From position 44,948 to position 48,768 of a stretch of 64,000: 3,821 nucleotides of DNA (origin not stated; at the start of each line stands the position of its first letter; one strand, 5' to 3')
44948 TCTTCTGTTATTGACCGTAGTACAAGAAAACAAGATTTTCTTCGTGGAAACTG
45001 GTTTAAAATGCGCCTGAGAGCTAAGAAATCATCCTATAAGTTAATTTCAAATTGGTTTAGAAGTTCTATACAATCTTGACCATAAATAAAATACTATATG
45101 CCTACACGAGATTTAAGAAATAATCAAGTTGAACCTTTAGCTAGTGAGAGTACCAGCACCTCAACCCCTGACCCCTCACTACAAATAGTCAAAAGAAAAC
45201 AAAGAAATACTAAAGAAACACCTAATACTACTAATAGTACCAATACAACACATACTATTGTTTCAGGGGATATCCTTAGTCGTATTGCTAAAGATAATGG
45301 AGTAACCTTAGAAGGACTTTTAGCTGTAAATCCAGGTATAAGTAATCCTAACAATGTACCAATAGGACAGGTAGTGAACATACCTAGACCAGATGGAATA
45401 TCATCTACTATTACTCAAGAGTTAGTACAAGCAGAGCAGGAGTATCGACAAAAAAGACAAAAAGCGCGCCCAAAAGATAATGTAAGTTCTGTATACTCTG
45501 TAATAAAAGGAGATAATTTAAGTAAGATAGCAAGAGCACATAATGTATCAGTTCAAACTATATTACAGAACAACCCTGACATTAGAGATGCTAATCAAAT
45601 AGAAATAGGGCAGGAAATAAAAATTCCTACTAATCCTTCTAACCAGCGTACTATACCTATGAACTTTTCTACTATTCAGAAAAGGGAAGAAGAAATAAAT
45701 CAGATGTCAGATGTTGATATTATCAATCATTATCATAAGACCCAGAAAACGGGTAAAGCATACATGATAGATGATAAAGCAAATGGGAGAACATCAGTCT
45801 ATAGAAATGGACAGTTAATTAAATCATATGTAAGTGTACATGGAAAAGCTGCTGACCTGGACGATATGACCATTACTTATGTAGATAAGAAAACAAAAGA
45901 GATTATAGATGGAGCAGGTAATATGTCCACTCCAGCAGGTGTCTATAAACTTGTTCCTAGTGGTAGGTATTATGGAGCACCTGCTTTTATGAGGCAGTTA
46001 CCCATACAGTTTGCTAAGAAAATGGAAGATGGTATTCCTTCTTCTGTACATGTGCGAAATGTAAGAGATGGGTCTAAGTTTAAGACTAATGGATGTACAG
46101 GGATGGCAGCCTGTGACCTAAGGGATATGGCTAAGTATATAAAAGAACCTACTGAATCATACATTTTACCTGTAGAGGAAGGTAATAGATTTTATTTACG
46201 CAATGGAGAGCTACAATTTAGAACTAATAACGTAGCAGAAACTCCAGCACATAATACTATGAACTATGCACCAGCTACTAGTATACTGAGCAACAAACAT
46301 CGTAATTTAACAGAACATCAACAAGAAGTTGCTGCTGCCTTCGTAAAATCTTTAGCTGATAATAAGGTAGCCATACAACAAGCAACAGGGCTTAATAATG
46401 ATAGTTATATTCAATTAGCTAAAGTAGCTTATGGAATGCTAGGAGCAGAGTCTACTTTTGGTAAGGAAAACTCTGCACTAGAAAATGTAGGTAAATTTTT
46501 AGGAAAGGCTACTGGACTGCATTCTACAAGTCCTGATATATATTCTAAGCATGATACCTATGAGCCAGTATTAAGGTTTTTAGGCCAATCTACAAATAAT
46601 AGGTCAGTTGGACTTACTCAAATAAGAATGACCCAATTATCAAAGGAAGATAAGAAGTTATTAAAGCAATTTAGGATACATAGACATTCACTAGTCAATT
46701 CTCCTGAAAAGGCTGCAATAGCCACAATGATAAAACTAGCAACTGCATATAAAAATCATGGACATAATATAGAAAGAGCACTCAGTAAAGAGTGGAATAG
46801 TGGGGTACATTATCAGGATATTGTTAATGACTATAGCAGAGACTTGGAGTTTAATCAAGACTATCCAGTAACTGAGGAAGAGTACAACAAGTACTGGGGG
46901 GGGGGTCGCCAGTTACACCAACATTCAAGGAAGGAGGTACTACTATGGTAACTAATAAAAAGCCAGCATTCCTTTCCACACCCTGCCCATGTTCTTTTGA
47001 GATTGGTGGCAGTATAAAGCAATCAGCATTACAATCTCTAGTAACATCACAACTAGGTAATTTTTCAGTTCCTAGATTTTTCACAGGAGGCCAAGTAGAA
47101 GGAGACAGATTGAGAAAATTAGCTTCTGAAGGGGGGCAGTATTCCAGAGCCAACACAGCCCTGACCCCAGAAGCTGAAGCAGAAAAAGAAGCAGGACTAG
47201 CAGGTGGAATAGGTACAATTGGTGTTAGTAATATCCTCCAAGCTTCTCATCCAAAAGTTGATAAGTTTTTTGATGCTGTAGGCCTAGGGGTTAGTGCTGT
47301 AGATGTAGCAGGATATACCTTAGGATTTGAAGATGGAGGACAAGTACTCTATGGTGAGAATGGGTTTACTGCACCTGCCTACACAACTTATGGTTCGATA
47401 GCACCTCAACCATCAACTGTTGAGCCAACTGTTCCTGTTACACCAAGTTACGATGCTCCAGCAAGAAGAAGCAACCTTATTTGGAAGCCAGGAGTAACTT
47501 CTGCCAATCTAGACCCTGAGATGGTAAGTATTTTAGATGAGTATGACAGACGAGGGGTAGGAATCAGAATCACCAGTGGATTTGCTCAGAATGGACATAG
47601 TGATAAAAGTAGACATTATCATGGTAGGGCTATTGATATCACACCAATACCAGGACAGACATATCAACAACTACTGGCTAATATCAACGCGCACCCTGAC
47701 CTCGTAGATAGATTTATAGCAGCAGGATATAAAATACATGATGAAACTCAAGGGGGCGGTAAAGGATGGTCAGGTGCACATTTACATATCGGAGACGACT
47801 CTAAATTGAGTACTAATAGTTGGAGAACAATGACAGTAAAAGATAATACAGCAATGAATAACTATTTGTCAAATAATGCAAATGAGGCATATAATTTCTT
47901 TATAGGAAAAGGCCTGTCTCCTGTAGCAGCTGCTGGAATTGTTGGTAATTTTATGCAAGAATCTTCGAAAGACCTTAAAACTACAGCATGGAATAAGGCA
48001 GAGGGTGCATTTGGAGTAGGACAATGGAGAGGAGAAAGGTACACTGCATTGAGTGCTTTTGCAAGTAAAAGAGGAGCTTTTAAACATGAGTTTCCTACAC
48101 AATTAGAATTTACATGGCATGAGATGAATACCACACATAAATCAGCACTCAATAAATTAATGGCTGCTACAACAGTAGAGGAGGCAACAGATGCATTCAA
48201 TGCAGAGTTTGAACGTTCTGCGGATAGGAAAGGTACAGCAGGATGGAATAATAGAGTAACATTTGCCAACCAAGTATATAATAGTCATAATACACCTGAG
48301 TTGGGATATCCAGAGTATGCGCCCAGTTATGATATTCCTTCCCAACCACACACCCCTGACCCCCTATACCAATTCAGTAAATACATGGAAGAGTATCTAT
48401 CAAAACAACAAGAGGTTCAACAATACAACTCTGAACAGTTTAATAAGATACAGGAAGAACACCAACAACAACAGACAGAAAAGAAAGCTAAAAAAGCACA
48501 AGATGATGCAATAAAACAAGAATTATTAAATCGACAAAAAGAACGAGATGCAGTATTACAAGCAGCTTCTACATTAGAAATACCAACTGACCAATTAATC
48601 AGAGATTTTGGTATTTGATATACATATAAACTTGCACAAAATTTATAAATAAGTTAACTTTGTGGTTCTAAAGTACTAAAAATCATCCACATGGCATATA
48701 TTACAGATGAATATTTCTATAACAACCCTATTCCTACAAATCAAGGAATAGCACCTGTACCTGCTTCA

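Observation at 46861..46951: G10 tract acts as a switch that would fuse two virion peptidoglycan hydrolases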

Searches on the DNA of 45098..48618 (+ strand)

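Call 9: search_dna_similar(query=window:45098-48618:+, collection=phages, mode=near)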
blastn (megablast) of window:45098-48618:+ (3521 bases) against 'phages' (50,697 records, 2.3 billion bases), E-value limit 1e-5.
No match.
